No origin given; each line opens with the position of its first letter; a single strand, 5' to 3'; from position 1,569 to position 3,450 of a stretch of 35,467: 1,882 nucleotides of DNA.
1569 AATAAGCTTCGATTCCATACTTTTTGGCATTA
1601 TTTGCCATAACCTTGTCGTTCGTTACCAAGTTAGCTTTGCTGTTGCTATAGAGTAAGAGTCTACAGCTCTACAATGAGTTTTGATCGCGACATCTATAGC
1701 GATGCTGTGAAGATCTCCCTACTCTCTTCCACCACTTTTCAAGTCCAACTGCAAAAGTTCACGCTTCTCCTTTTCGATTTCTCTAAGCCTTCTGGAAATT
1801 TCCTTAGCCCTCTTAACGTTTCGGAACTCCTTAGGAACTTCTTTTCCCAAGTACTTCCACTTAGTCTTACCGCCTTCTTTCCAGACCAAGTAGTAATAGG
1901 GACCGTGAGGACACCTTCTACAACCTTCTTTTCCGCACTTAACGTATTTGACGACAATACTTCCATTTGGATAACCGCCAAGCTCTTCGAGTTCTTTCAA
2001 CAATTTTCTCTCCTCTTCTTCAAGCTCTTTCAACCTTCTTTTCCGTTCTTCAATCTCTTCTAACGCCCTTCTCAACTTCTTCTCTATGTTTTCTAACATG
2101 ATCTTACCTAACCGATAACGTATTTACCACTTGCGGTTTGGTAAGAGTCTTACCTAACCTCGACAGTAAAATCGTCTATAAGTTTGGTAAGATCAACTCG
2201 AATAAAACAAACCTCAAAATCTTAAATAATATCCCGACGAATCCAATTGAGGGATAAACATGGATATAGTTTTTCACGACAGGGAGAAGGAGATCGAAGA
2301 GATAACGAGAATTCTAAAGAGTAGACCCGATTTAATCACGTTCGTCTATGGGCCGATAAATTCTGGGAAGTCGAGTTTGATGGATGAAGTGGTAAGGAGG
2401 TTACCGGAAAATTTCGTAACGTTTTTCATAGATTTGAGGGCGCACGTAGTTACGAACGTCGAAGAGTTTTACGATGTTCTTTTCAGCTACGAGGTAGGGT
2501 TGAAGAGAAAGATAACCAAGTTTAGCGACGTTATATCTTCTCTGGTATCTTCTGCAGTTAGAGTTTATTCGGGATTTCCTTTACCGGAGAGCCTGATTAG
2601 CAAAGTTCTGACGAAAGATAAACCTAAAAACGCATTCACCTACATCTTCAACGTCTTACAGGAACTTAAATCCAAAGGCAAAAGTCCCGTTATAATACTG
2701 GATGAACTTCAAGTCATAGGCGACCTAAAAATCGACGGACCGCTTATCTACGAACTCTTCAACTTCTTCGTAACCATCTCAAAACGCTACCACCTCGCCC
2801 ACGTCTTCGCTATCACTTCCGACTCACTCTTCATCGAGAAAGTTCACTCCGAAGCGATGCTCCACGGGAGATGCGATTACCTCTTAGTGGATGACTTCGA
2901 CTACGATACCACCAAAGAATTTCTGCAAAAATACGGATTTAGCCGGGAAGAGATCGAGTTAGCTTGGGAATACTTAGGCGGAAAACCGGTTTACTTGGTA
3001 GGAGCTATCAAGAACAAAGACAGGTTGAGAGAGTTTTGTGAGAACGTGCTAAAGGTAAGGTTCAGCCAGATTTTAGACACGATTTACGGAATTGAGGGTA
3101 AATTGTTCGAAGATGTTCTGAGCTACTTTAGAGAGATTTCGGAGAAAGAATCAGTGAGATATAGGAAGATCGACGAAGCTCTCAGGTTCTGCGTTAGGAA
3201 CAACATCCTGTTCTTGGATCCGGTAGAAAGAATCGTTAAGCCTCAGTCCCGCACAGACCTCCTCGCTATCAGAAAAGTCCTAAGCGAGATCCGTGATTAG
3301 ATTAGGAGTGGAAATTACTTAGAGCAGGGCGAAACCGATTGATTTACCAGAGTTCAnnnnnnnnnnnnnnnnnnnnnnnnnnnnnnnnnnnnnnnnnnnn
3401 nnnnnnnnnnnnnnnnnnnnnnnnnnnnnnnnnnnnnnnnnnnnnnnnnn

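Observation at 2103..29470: Dispersed 44-bp palindromic element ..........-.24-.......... in at least 8 copies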

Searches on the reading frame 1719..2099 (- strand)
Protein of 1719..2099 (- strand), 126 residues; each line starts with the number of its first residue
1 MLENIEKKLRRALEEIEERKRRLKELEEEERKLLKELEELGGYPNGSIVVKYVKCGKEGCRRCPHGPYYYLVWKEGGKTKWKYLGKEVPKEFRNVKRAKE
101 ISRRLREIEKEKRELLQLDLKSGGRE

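Call 9: search_protein_families(library=pfam, proteins=[window:1719-2099:-], max_evalue=0.01)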
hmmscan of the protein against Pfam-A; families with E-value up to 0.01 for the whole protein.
window:1719-2099:- (126 aa): 1 family
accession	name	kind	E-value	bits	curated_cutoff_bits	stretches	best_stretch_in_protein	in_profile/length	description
PF20586.3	DUF6788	-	1.1e-15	58.1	27.2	1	24-115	2-99/103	Family of unknown function (DUF6788)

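Call 17: find_homologous_proteins(query=window:1719-2099:-, max_evalue=0.001)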
Query window:1719-2099:- (126 aa): 40 proteins with E <= 0.001 among 259 candidates.
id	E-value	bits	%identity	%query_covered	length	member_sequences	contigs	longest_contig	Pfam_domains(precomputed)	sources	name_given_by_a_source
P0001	1.8e-72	259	100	100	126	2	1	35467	PF20586.4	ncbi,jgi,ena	-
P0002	7.8e-53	196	82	99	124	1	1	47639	PF20586.4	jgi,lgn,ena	-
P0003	7.8e-43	163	68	94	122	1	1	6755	PF20586.4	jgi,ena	-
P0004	7.2e-42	160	69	94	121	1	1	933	PF20586.4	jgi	-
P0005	5.0e-41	158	65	94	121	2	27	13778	PF20586.4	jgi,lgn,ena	jgi:hypothetical protein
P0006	2.8e-40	155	77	69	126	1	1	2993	PF20586.4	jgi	-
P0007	5.6e-40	154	60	63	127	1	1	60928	PF20586.4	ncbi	-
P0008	7.6e-40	154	71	90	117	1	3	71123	PF20586.4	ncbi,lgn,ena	-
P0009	8.1e-40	154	67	94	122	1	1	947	PF20586.4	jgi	-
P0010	1.9e-39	153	65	95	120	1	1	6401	PF20586.4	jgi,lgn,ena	-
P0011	2.9e-39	152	68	94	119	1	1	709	PF20586.4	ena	-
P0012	3.7e-39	152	65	93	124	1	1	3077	PF20586.4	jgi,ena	-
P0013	6.0e-39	151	65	94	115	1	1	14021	PF20586.4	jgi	jgi:hypothetical protein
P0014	9.4e-39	150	62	63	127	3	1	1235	PF20586.4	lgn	-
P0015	2.2e-38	149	66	94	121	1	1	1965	PF20586.4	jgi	-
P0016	2.2e-38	149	66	94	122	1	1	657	PF20586.4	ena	-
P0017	2.9e-38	149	75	69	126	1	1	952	PF20586.4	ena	-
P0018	3.0e-38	149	64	94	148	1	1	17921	PF20586.4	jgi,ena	-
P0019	4.1e-38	148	67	94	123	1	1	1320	PF20586.4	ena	-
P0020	5.3e-38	148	67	94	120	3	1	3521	PF20586.4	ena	-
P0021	6.1e-38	148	66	95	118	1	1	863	PF20586.4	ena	-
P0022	7.7e-38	147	64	63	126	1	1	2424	PF20586.4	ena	-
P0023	1.0e-37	147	66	94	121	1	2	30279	PF20586.4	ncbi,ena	-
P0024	3.2e-37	145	60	94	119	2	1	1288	PF20586.4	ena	-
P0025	4.1e-37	145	62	95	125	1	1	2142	PF20586.4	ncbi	-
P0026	2.7e-36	142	56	94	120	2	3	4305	PF20586.4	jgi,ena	jgi:hypothetical protein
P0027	9.4e-35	137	62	93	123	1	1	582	PF20586.4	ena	-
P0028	3.1e-33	132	63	95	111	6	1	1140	PF20586.4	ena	-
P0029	7.5e-33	131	50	94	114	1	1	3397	PF20586.4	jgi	-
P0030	1.3e-32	130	62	94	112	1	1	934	PF20586.4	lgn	-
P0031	2.8e-32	129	61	94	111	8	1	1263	PF20586.4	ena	-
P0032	2.4e-25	107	51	68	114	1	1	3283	PF20586.4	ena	-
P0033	3.2e-24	103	62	58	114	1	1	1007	PF20586.4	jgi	-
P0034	1.1e-17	82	56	56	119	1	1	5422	PF20586.4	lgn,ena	-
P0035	8.0e-14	70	49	59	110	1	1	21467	PF20586.4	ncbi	-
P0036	4.5e-12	64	46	83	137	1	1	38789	PF20586.4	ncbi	-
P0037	6.0e-12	64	49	67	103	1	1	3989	PF20586.4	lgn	-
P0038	2.4e-11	62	51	63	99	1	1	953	PF20586.4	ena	-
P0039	3.0e-8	52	66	29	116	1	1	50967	PF20586.4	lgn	-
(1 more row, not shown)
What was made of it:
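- On Pfam DUF6788 (PF20586), for the 126/127-aa proteins: All 39 closest database homologues carry PF20586 (call 17).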

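Call 23: find_related_loci(query=A2, collection=metagenome_contigs, flank=4000)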
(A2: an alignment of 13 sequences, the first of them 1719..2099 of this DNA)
Query A2 (126 aa) in metagenome_contigs; peptide patterns used: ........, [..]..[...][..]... (x = any residue, [..] = any of these).
296 stretches matched a pattern; 68 encode a relative of the query (tblastn E <= 1e-3); 68 distinct loci.
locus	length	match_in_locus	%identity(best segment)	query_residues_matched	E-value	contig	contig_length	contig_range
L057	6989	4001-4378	89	1-125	6e-57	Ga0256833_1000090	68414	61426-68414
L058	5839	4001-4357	82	1-122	1e-43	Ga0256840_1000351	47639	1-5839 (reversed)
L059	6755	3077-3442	67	2-122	1e-39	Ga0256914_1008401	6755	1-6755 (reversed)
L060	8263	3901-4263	65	2-122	2e-37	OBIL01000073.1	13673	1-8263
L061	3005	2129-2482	65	2-118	2e-34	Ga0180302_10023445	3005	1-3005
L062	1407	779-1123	65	2-121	6e-33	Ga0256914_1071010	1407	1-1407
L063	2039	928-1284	56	2-120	4e-31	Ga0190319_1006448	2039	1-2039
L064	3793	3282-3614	61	1-120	4e-30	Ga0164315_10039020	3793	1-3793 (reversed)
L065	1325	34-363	62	2-120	3e-30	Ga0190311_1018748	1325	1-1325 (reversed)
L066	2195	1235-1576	67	2-115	2e-29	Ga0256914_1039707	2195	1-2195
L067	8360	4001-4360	64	2-120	4e-29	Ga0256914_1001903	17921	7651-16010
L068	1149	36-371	63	1-120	1e-29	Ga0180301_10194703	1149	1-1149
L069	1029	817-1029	66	2-72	2e-28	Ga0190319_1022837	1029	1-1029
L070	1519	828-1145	53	2-118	4e-28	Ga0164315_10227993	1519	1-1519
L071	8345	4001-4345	50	2-115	3e-27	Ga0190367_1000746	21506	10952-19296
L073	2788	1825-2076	55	2-86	1e-26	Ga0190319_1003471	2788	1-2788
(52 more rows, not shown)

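Call 25: find_related_loci(query=A2, collection=viral_contigs, flank=5000)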
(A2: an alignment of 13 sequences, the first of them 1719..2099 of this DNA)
Query A2 (126 aa) in viral_contigs; peptide patterns used: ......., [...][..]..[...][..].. (x = any residue, [..] = any of these).
42 stretches matched a pattern; 1 encode a relative of the query (tblastn E <= 1e-3); 1 distinct loci.
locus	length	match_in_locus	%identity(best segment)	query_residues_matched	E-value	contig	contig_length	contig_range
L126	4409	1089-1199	49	50-86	1e-11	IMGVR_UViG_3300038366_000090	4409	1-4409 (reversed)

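Call 32: search_solved_structures(query=A1, max_evalue=10)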
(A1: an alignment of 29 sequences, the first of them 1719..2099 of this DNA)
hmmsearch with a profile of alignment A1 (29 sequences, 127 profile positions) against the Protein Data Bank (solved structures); distinct sequences matched with E-value up to 10: 10.
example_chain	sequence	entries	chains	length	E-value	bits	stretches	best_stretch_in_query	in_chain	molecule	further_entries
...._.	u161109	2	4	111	0.0022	21.3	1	65-93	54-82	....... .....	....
9efe_A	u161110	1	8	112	0.0024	21.2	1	65-93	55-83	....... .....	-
7y9n_A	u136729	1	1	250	0.2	15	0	13-53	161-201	Spike protein S2',5HB-H2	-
3he4_B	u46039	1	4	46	0.41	13.9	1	8-40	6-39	SYNZIP5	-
6xy1_A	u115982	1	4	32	0.72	13.2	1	96-120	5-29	4-KE-4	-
5j0i_A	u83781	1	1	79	1.2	12.5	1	8-41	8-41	Designed protein 2L6HC3_12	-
2zqm_A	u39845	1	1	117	1.3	12.3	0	9-53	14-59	Prefoldin beta subunit 1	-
9cxu_B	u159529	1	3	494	1.5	12.1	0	46-124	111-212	Hemagglutinin HA2 chain,Green fluorescent protein fusion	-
9cxt_B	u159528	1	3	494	2.7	11.3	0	21-124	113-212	Hemagglutinin HA2 chain,Green fluorescent protein fusion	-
2zdi_C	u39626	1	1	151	9.8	9.5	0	11-51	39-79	Prefoldin subunit alpha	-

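Call 34: search_solved_structures(query=A1, max_evalue=0.01, show_alignments=2)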
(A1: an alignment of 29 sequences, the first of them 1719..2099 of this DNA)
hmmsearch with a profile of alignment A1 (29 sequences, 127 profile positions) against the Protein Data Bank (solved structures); distinct sequences matched with E-value up to 0.01: 2.
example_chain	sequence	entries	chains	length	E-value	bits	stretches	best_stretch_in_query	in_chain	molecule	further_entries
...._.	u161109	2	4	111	0.0022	21.3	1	65-93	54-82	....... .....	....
9efe_A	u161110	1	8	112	0.0024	21.2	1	65-93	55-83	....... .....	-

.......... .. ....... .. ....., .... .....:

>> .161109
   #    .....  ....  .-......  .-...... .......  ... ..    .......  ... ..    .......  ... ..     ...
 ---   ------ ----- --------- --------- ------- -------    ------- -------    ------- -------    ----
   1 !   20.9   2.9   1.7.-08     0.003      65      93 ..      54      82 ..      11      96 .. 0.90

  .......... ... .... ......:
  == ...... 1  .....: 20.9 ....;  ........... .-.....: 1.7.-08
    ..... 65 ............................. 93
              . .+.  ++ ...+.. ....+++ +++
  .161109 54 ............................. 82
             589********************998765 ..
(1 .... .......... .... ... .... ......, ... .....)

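Call 53: predict_structure(alignment_id=A4)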
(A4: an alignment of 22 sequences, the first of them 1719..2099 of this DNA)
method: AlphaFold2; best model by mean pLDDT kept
length: 126 residues; sequences in the alignment: 22
mean_pLDDT: 80.4   pTM: 0.53
mean pLDDT of the five models: 80.4, 80.0, 79.9, 78.6, 77.2
residues with pLDDT >= 90: 20; 70-90: 86; 50-70: 14; < 50: 6
segments of 3 or more residues with pLDDT < 50: 121-126
pLDDT, mean of each block of 10 residues (from residue 1): 83 88 92 86 73 76 77 88 82 78 89 76 41
secondary structure, 60 per line:
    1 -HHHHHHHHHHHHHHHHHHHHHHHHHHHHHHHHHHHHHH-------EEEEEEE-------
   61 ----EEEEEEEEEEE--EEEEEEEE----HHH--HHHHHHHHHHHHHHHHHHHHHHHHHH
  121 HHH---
elements in order: H2-39 E47-53 E65-75 E78-85 H95-123

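Call 56: fold_search(model_id=the predicted structure, library=pdb)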
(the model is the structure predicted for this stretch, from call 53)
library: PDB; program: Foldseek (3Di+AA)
matches with E <= 10: 563; with E <= 0.001: 0
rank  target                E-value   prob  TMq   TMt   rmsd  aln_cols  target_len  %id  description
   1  2zdi_B                4.1e-01  0.28  0.30  0.35  11.6       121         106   15  Crystal structure of Prefoldin from Pyrococcus horikoshii OT3 (released 2008-02-05)
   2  2o96_B                4.3e-01  0.51  0.21  0.17   4.9        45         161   18  Crystal Structure of the Metal-Free Dimeric Human Mov34 MPN domain (residues 1-177) (released 2007-07-17)
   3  2zdi_A                4.6e-01  0.23  0.29  0.34  12.1       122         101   13  Crystal structure of Prefoldin from Pyrococcus horikoshii OT3 (released 2008-02-05)
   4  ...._A                5.2e-01  0.23  0.19  0.23  10.4        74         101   27  Crystal Structure of a nucleoid-associated protein (UBP) bound to DNA from Sulfolobus islandicus. (released 2025-06-11)
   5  6nr8_5                5.5e-01  0.13  0.24  0.23  13.7       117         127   13  hTRiC-hPFD Class6 (released 2019-06-19)
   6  8c90_P                5.9e-01  0.18  0.17  0.19  11.7        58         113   14  Cryo-EM captures early ribosome assembly in action (released 2023-04-05)
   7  1fxk_C                5.9e-01  0.16  0.28  0.26  12.6       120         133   14  CRYSTAL STRUCTURE OF ARCHAEAL PREFOLDIN (GIMC). (released 2000-12-06)
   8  5vu3_E                5.9e-01  0.16  0.20  0.16   9.6        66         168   17  Crystal structure of the competence-damaged protein (CinA) superfamily protein ECL_02051 from Enterobacter cloacae (released 2017-06-14)
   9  9q6c_A                6.3e-01  0.13  0.20  0.14   8.0        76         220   13  Cryo-EM structure of octameric COMMD-like protein MBK5214510 from Flavobacteriaceae bacterium (released 2025-10-01)
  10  2l6m_MODEL_1_A        6.7e-01  0.20  0.24  0.29  11.4        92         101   20  Structure of C-terminal dsRBD of the Fission Yeast DICER (Dcr1) (released 2011-08-24)
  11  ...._B                6.7e-01  0.16  0.18  0.22  12.0        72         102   30  Crystal Structure of a nucleoid-associated protein (UBP) bound to DNA from Sulfolobus islandicus. (released 2025-06-11)
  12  5vu3_C                6.7e-01  0.15  0.20  0.16   9.6        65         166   17  Crystal structure of the competence-damaged protein (CinA) superfamily protein ECL_02051 from Enterobacter cloacae (released 2017-06-14)
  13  5vu3_D                6.7e-01  0.14  0.20  0.16   9.6        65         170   17  Crystal structure of the competence-damaged protein (CinA) superfamily protein ECL_02051 from Enterobacter cloacae (released 2017-06-14)
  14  2l3c_MODEL_1_A        6.7e-01  0.13  0.18  0.27  12.6        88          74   16  Solution structure of ADAR2 dsRBM1 bound to LSL RNA (released 2010-10-27)
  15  9efe_A                7.6e-01  0.57  0.17  0.20   1.7        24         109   58  Crystal Structure in space group P21 of a nucleoid-associated protein (UBP) from Sulfolobus islandicus. (released 2025-06-11)
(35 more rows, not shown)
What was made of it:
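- On UBP family (Sulfolobus ucm-binding protein): With the full model UBP is rank 4 (E 0.5), and the top hits are prefoldin-like (call 56).
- It ranks UBP fourth for the full model (call 56).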

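Call 63: search_solved_structures(query=A4, max_evalue=10, show_alignments=1)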
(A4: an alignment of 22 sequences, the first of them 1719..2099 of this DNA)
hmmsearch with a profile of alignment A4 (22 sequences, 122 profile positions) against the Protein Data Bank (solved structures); distinct sequences matched with E-value up to 10: 18.
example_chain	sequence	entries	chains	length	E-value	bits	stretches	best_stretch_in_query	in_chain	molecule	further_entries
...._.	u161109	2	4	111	0.049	17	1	55-93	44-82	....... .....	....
9efe_A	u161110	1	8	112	0.06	16.7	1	55-92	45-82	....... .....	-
6cfy_A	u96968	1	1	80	0.22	14.9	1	16-54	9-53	UPF0335 protein ASE63_04290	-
6cfx_A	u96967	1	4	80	0.31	14.4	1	16-53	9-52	UPF0335 protein ASE63_04290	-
7a4y_D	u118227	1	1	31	0.33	14.3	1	18-43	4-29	Coiled-coil P6 peptide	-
3ni0_A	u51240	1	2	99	0.4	14.1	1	5-45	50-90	Bone marrow stromal antigen 2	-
2zdi_C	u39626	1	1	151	0.47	13.8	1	10-51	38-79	Prefoldin subunit alpha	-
3m91_B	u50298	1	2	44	0.75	13.2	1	21-57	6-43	Prokaryotic ubiquitin-like protein pup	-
2vsq_A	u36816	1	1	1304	1.3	12.4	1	23-55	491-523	SURFACTIN SYNTHETASE SUBUNIT 3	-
9ea3_A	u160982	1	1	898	1.3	12.4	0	46-110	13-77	DNA-directed DNA polymerase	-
9e5y_A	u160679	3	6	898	1.4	12.3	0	46-110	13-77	DNA-directed DNA polymerase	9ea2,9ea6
28js_J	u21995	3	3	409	1.6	12.1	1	27-58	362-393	Lysine-specific demethylase RAD23B | UV excision repair protein RAD23 homolog B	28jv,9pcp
8ebs_I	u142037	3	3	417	1.6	12.1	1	27-58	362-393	UV excision repair protein RAD23 homolog B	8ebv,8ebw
8w6b_C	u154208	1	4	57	4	10.8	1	3-42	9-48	RB1-inducible coiled-coil protein 1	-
6dmp_B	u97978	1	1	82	5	10.5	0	11-47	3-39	Designed orthogonal protein DHD13_XAAA_B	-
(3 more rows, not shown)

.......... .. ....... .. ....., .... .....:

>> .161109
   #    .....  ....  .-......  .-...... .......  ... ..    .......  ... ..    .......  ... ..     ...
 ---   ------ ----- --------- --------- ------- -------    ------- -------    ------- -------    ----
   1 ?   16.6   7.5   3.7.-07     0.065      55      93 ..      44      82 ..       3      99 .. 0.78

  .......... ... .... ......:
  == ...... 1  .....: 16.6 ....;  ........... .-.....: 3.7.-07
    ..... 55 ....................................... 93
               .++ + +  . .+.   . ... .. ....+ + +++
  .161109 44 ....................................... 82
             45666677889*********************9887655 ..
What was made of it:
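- On UBP family (Sulfolobus ucm-binding protein): UBP is the best PDB hit of two DUF6788 profiles (E 0.002 and 0.05; calls 32, 34, 63).
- DUF6788 profiles have UBP (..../9EFE/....) as their best PDB hit, with E 0.002 and 0.05 (calls 32, 34, 63).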

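Call 92: search_protein_families(library=padloc, proteins=[window:1719-2099:-], max_evalue=0.001)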
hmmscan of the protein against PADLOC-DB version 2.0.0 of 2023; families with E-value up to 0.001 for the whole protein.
window:1719-2099:- (126 aa): 0 families

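Call 93: search_protein_families(library=ncbifam, proteins=[window:1719-2099:-], max_evalue=0.001)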
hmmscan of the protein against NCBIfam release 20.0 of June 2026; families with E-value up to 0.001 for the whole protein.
window:1719-2099:- (126 aa): 0 families

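Call 110: search_protein_representatives(alignment_id=A4)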
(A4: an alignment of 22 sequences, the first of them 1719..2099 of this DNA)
Query: 22 sequences, 122 profile positions. Proteins with E-value up to 0.001 (for the whole library): 1513; up to 1e-10: 61; up to 1e-30: 1. The best 150 are listed.
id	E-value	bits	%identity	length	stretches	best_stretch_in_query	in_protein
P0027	1.0e-38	148.4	-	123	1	2-118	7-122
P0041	1.6e-30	121.9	-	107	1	3-100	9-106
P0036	4.5e-25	104.3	-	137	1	9-120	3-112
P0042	2.8e-24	101.8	-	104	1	21-119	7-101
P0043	4.6e-23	97.8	-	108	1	12-119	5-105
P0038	7.9e-22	93.9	-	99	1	20-121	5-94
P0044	1.3e-21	93.2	-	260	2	47-91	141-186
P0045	2.8e-21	92.1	-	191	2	30-97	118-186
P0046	2.3e-19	85.9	-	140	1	9-118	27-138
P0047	9.4e-19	83.9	-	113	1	18-117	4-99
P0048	1.0e-18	83.8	-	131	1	13-119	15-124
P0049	2.9e-18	82.3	-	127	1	13-120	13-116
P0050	4.7e-17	78.5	-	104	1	18-119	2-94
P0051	2.9e-16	75.9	-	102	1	22-120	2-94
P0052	3.3e-16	75.7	-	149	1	16-118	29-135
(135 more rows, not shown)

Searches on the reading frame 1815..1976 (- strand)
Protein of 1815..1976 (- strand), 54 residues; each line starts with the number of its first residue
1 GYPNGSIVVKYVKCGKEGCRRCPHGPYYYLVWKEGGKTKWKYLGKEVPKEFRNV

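Call 96: predict_structure(alignment_id=A6)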
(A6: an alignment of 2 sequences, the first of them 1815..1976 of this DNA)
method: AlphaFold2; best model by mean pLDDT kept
length: 54 residues; sequences in the alignment: 2
mean_pLDDT: 73.3   pTM: 0.50
mean pLDDT of the five models: 73.3, 73.3, 66.4, 63.9, 59.4
residues with pLDDT >= 90: 0; 70-90: 32; 50-70: 22; < 50: 0
segments of 3 or more residues with pLDDT < 50: none
pLDDT, mean of each block of 10 residues (from residue 1): 71 63 72 87 80 59
secondary structure, 60 per line:
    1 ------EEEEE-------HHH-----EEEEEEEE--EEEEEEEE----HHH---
elements in order: E7-11 E27-34 E37-44

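Call 98: fold_search(model_id=the predicted structure, library=pdb)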
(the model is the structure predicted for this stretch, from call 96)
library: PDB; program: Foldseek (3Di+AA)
matches with E <= 10: 326; with E <= 0.001: 0
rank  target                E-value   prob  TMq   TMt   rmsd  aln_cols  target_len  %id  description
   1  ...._A                4.5e-01  0.38  0.40  0.23  12.7        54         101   30  Crystal Structure of a nucleoid-associated protein (UBP) bound to DNA from Sulfolobus islandicus. (released 2025-06-11)
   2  9efe_A                5.4e-01  0.28  0.36  0.20  10.4        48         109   33  Crystal Structure in space group P21 of a nucleoid-associated protein (UBP) from Sulfolobus islandicus. (released 2025-06-11)
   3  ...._B                1.1e+00  0.23  0.42  0.24  12.7        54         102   31  Crystal Structure of a nucleoid-associated protein (UBP) bound to DNA from Sulfolobus islandicus. (released 2025-06-11)
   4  3uws_C                1.3e+00  0.38  0.45  0.23   6.5        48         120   17  Crystal structure of a clostripain (PARMER_00083) from Parabacteroides merdae ATCC 43184 at 1.70 A resolution (released 2012-06-13)
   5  8wrs_A                1.6e+00  0.44  0.53  0.06   6.1        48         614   17  Cryo-EM structure of Cas12-1 with 5 nt complementary heteroduplex (released 2025-04-16)
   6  6wyb_A                1.8e+00  0.35  0.44  0.04   2.8        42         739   17  RTX (Reverse Transcription Xenopolymerase) in complex with an RNA/DNA hybrid (released 2020-08-19)
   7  4cj1_B                1.9e+00  0.30  0.46  0.41   2.6        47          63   19  Crystal structure of CelD in complex with affitin H3 (released 2014-05-21)
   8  4pjo_R                1.9e+00  0.28  0.42  0.24   5.6        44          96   18  Minimal U1 snRNP (released 2014-12-31)
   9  4k8x_A                1.9e+00  0.25  0.37  0.03   3.6        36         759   19  Binary complex of 9N DNA polymerase in the replicative state (released 2013-06-26)
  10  7b07                  2.3e+00  0.25  0.43  0.04   3.6        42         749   19  TgoT_6G12 apo (released 2020-12-30)
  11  5xjl_B                2.3e+00  0.23  0.41  0.27   5.4        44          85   18  Crystal Structure of the Gemin2-binding domain of SMN, Gemin2 in Complex with SmD1/D2/F/E/G from Human (released 2018-05-02)
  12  2xhb_A                2.3e+00  0.23  0.42  0.04   3.7        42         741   19  Crystal structure of DNA polymerase from Thermococcus gorgonarius in complex with hypoxanthine-containing DNA (released 2010-07-21)
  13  3a2f_A                2.3e+00  0.23  0.42  0.04   3.6        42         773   24  Crystal Structure of Pyrococcus furiosus DNA polymerase/PCNA monomer mutant complex (released 2009-11-03)
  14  2xiw_B                2.3e+00  0.12  0.36  0.31   7.4        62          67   16  Crystal structure of the Sac7d-derived IgG1-binder C3-C24S (released 2011-07-13)
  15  6u7h_A                2.5e+00  0.38  0.48  0.03   3.3        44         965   16  Cryo-EM structure of the HCoV-229E spike glycoprotein (released 2019-11-13)
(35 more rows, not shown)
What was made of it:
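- On UBP family (Sulfolobus ucm-binding protein): With the beta-domain AF2 model, Foldseek puts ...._A, 9efe_A and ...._B at ranks 1-3, but with E 0.45-1.1 and TM 0.36-0.42 (call 98).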

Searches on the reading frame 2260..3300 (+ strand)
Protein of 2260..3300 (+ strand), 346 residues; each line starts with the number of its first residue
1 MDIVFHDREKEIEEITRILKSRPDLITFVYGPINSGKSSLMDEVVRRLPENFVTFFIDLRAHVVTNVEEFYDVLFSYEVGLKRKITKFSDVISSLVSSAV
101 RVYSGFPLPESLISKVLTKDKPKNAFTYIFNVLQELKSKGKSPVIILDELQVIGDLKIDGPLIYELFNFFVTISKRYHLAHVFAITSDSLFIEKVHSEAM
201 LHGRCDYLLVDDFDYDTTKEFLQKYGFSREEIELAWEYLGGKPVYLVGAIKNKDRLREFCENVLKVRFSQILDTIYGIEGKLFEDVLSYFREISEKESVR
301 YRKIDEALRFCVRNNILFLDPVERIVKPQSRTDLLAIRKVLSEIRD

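Call 9: search_protein_families(library=pfam, proteins=[window:2260-3300:+], max_evalue=0.01)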
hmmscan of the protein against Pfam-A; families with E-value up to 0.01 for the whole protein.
window:2260-3300:+ (346 aa): 7 families
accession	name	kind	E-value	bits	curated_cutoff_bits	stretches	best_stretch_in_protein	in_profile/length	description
PF01637.24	ATPase_2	-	3.7e-53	181.1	33.2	1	5-247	1-223/225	ATPase domain predominantly from Archaea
PF21690.3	MJ1010-like_2nd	-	3.8e-10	40.3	27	1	255-341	14-91/91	Uncharacterized ATP-binding protein MJ1010-like, C-terminal domain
PF13191.12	AAA_16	-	4.2e-07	31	32.6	1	8-153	5-144/167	AAA ATPase domain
PF13401.12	AAA_22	-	1.3e-06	29.2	27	1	24-187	5-124/130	AAA domain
PF00004.35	AAA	-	0.00011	23.1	21.2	0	29-206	3-124/131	ATPase family associated with various cellular activities (AAA)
PF13173.12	AAA_14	-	0.00014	22.3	27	0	126-208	48-118/129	AAA domain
PF25201.1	nSTAND6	-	0.0051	17.3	27.7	0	7-74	3-67/148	Novel STAND NTPase 6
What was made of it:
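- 2260..3300 (+): ATPase_2 (PF01637) plus MJ1010-like C-terminal domain. Divergent neighbour, possibly co-regulated through the tandem boxes. call 9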

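Call 92: search_protein_families(library=padloc, proteins=[window:2260-3300:+], max_evalue=0.001)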
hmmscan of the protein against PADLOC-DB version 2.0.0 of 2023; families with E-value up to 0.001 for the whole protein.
window:2260-3300:+ (346 aa): 1 family
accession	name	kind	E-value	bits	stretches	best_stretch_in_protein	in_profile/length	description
PDLC04984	PDC-S27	-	2.8e-09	34.4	1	123-256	86-220/474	-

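Call 93: search_protein_families(library=ncbifam, proteins=[window:2260-3300:+], max_evalue=0.001)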
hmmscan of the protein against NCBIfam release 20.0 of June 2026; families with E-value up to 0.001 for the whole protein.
window:2260-3300:+ (346 aa): 1 family
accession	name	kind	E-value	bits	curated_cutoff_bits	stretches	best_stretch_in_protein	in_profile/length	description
TIGR02928.1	TIGR02928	subfamily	0.00015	20.8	181.3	0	131-197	119-184/366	orc1/cdc6 family replication initiation protein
